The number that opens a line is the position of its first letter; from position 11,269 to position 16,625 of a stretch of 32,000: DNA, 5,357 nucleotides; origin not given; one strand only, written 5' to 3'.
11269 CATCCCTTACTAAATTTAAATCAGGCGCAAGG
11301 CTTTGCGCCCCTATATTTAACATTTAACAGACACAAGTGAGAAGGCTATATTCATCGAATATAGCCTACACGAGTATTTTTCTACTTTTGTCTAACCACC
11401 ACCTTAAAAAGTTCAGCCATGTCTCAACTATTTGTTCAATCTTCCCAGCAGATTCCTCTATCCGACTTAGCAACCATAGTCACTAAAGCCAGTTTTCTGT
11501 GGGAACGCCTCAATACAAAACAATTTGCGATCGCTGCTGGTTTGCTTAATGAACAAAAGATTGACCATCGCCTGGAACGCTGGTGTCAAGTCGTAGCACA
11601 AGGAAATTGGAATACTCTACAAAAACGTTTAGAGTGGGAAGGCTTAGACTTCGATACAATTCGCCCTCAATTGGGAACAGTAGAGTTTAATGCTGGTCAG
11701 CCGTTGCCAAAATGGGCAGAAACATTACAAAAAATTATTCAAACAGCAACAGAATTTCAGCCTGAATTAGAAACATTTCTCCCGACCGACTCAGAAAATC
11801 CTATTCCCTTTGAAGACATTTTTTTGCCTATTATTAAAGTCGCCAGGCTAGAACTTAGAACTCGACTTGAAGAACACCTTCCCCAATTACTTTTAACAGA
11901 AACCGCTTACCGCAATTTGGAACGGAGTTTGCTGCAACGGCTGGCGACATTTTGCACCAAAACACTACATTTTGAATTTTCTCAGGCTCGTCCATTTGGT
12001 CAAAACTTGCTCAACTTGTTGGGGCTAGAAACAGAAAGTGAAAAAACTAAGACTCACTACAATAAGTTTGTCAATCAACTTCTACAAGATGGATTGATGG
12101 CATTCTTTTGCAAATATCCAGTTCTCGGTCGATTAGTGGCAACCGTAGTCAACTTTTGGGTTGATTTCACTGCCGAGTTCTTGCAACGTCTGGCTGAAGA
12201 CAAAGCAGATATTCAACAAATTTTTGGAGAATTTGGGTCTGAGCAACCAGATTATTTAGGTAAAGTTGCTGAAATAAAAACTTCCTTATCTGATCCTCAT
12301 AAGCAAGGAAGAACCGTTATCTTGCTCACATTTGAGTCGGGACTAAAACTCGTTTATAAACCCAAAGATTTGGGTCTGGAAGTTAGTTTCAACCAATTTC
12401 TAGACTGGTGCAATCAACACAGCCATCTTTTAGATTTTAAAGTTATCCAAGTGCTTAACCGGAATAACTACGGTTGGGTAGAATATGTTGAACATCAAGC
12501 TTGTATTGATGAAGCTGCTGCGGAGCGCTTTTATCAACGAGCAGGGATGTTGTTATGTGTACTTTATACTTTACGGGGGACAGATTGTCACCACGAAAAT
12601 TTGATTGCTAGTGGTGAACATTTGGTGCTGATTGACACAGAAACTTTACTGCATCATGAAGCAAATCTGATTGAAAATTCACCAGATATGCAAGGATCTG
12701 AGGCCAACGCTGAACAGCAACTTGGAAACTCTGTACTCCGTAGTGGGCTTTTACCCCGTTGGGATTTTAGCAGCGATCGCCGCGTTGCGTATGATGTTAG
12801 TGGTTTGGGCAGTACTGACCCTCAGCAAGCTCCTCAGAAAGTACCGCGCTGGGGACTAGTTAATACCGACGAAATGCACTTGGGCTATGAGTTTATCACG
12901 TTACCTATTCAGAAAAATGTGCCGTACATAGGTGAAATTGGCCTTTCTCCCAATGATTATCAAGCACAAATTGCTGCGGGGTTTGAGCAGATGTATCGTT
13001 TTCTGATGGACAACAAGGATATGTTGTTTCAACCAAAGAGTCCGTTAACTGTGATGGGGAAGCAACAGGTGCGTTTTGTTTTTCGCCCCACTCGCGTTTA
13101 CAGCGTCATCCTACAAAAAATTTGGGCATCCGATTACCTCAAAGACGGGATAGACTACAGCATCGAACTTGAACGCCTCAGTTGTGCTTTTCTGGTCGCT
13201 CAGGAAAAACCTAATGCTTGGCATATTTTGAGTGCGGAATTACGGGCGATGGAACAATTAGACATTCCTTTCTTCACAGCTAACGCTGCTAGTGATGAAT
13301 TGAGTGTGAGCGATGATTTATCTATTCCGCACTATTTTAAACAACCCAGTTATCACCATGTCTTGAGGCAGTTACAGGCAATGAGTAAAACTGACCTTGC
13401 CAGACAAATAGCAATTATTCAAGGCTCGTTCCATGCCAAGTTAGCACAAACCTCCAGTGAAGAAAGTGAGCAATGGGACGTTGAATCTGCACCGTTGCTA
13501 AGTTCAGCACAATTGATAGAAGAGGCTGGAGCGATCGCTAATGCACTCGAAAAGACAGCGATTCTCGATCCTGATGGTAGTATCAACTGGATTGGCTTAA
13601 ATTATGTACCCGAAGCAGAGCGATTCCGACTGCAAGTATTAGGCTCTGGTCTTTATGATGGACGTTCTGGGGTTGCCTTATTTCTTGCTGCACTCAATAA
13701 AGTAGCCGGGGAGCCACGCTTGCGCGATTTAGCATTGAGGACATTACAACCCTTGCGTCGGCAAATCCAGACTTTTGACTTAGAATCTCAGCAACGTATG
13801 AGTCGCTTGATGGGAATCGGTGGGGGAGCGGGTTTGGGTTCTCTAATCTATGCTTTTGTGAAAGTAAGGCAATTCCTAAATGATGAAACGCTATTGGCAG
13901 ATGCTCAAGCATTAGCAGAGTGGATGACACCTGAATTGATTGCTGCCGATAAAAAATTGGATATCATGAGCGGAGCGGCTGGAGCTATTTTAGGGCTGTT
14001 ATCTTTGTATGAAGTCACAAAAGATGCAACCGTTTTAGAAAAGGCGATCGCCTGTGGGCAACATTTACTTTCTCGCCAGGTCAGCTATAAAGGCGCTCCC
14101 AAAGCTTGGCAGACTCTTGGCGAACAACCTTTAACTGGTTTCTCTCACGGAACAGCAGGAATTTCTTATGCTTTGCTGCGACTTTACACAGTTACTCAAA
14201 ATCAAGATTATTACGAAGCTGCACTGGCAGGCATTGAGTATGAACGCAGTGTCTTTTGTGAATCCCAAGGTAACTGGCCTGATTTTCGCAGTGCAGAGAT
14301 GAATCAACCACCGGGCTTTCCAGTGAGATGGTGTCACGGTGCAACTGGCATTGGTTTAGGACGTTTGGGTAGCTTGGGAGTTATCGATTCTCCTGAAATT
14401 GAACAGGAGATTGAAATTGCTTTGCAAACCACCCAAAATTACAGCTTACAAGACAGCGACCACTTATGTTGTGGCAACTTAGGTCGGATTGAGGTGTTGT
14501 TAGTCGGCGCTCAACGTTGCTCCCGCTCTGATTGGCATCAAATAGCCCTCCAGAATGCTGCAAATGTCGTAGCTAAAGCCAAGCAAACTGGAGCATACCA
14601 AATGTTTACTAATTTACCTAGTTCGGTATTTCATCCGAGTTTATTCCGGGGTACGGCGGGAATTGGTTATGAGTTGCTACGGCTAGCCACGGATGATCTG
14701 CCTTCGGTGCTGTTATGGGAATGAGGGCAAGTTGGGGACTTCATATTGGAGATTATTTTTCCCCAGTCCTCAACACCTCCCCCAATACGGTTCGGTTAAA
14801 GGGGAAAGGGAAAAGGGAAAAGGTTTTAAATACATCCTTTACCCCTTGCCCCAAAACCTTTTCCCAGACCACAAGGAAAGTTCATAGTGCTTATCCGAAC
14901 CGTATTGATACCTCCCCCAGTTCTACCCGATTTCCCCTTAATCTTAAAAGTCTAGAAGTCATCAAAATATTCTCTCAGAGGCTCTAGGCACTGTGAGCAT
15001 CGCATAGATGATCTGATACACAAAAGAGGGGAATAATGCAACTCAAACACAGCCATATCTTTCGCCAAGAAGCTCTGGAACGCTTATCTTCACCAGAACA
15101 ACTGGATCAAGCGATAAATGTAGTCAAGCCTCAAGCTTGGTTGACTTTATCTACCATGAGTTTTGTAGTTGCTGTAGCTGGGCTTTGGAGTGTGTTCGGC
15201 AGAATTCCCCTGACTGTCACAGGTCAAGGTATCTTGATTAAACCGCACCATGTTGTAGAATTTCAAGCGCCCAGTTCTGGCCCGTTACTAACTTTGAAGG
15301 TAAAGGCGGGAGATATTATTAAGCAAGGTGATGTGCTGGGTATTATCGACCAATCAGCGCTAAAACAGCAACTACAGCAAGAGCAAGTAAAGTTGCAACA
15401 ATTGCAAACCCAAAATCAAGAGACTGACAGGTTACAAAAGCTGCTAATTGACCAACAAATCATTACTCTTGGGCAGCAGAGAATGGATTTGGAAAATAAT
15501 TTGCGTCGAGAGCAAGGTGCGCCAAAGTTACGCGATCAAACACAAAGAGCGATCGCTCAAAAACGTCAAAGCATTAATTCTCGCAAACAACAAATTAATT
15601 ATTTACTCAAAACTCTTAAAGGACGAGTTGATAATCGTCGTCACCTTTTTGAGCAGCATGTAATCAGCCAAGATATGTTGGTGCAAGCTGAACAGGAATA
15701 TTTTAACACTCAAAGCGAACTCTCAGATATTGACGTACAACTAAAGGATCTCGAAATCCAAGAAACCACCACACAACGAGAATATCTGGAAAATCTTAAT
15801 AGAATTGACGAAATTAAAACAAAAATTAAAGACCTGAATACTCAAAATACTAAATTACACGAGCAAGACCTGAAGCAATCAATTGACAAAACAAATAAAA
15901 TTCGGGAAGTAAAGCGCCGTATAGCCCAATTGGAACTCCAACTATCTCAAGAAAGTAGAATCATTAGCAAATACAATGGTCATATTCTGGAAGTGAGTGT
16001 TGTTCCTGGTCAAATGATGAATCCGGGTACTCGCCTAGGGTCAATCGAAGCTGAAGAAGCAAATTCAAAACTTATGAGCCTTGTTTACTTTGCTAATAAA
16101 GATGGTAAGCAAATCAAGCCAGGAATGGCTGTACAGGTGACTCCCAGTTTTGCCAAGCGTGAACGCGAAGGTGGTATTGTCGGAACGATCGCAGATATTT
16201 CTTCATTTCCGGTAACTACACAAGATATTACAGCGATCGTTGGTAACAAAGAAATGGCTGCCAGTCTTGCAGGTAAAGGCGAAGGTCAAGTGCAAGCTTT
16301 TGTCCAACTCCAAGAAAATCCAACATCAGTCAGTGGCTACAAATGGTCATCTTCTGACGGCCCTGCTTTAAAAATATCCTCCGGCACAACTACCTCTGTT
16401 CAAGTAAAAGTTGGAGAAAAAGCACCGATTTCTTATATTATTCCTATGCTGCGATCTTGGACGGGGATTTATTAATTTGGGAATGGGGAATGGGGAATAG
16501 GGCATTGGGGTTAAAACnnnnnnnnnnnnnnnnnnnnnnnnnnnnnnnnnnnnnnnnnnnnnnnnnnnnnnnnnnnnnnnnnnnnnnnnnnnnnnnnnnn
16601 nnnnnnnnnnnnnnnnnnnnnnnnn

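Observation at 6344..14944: Five copies of a 22-bp C-rich box at fixed spacing from a -10 hexamer link the lanthipeptide genes to a VOC protein, a cupin and an orphan receiver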

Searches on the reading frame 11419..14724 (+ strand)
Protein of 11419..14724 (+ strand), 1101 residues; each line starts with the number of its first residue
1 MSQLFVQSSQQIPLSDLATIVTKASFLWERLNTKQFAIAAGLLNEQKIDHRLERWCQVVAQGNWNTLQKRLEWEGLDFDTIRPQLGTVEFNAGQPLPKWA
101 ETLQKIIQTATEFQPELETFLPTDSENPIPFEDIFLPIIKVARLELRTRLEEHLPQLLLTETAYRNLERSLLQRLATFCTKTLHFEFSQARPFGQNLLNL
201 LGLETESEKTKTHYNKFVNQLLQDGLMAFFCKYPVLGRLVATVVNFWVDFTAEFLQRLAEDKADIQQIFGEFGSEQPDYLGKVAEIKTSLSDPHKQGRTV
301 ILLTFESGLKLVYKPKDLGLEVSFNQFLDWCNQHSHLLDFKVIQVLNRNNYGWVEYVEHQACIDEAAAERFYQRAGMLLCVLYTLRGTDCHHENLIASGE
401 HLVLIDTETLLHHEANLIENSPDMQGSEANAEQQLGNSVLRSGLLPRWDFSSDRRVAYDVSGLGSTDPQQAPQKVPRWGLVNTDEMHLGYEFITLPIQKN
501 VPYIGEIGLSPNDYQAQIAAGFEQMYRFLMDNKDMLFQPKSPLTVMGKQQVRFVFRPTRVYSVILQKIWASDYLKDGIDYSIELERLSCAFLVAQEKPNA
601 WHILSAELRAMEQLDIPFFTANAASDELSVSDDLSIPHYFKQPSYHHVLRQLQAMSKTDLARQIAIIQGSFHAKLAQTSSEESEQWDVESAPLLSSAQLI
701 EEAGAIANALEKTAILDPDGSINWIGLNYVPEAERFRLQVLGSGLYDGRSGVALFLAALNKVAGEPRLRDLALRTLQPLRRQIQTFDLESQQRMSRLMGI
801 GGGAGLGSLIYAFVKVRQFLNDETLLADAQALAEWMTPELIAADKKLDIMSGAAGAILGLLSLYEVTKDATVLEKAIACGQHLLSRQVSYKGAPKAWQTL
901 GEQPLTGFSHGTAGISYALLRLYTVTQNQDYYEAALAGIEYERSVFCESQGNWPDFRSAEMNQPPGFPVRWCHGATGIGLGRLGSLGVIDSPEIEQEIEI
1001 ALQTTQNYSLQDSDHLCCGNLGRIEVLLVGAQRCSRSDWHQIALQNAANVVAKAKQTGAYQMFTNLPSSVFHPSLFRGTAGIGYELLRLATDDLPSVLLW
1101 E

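Call 8: search_protein_families(library=pfam, proteins=[window:11419-14724:+])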
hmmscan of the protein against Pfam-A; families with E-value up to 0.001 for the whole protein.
window:11419-14724:+ (1101 aa): 2 families
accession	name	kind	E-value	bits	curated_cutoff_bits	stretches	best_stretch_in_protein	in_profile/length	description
PF13575.12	DUF4135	-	1.1e-139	466.3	29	1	233-621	1-377/378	Domain of unknown function (DUF4135)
PF05147.19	LANC_like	-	3.3e-62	210.5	23.2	1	740-1098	2-349/350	Lanthionine synthetase C-like protein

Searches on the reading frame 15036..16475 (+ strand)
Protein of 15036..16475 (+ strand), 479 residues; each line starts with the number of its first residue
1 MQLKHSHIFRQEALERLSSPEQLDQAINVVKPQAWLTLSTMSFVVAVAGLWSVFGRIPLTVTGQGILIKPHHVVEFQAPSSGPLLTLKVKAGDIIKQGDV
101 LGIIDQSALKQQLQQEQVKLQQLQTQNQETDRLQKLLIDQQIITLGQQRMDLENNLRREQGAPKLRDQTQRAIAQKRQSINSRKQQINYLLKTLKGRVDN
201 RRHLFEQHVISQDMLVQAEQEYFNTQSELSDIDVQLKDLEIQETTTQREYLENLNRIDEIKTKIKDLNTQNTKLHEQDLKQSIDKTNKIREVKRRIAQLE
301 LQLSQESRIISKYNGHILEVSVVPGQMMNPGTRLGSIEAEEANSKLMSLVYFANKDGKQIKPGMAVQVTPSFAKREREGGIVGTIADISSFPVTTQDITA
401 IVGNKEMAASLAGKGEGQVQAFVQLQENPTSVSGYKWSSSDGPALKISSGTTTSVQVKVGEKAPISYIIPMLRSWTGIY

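Call 8: search_protein_families(library=pfam, proteins=[window:15036-16475:+])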
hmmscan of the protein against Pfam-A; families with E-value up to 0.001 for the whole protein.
window:15036-16475:+ (479 aa): 5 families
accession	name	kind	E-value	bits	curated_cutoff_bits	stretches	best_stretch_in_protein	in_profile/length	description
PF13437.12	HlyD_3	-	6.4e-09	36.9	22.2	1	309-390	2-78/106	HlyD family secretion protein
PF13533.13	Biotin_lipoyl_2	-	2.9e-08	33.8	29.8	1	74-105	1-32/32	Biotin-lipoyl like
PF16576.10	HlyD_D23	-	2.3e-06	27.5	30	1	244-386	57-185/214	Barrel-sandwich domain of CusB or HlyD membrane-fusion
PF01496.24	V_ATPase_I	-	0.00012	20.7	30.7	1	234-314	9-89/815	V-type ATPase 116kDa subunit family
PF01551.29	Peptidase_M23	-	0.00097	19.7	28.7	0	310-362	46-96/96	Peptidase family M23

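Call 76: find_homologous_proteins(query=window:15036-16475:+, max_evalue=1e-40)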
Query window:15036-16475:+ (479 aa): 1145 proteins with E <= 1e-40 among 8000 candidates; the best 120 are listed.
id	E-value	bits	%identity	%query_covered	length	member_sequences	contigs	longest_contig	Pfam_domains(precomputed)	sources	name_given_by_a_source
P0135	7.0e-292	986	95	100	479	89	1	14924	PF25917.1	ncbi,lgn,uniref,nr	ncbi:NHLP bacteriocin system secretion protein [Nostoc sp. KVJ20]|uniref:NHLP bacteriocin system sec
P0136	3.2e-276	934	91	100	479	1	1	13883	PF25917.1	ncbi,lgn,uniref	ncbi:NHLP bacteriocin system secretion protein [Nostoc sp. CCY 9925]|uniref:NHLP bacteriocin system 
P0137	2.3e-274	928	90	100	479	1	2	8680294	-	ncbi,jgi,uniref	ncbi:NHLP bacteriocin system secretion protein [Nostoc sp. DSM 114161]|jgi:HlyD family secretion pro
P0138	4.3e-273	924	90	100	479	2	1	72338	-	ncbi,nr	ncbi:MAG: NHLP bacteriocin system secretion protein [Nostoc sp. DedQUE12a]|nr:NHLP bacteriocin syste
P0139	5.2e-272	920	90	100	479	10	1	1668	PF26077.1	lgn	-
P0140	4.2e-270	914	89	100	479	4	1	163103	PF25917.1,PF26077.1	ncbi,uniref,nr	ncbi:NHLP bacteriocin system secretion protein [Dendronalium sp. ChiSLP03b]|uniref:NHLP bacteriocin 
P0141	2.4e-231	786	77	100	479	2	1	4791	PF25917.1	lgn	-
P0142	1.4e-228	777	76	100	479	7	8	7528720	PF25917.1,PF26077.1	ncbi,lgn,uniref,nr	ncbi:NHLP bacteriocin system secretion protein [Chlorogloeopsis fritschii PCC 9212]|uniref:Large rib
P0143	2.2e-228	776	76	100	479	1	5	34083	PF25917.1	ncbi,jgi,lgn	jgi:HlyD family secretion protein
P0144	2.0e-227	773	75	100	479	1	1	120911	PF25917.1,PF26077.1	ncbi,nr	ncbi:secretion protein HlyD [Hapalosiphon sp. MRB220]|nr:secretion protein HlyD [Hapalosiphon sp. MR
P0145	1.0e-225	768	75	100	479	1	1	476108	PF25984.1,PF00364.29,PF25917.1,PF26077.1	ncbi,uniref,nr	ncbi:NHLP bacteriocin system secretion protein [Chlorogloeopsis sp. ULAP01]|uniref:NHLP bacteriocin 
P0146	4.4e-223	759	75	100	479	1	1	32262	PF25917.1,PF26077.1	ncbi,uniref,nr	ncbi:NHLP bacteriocin system secretion protein [Anabaena catenula]|uniref:NHLP bacteriocin system se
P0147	1.7e-220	750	74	100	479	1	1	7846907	PF25917.1,PF26077.1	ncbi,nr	ncbi:NHLP bacteriocin system secretion protein [Nostocales cyanobacterium HT-58-2]|nr:NHLP bacterioc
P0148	2.1e-220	750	72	100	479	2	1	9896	-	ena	-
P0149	1.4e-218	744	73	100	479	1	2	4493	PF25917.1,PF26077.1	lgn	-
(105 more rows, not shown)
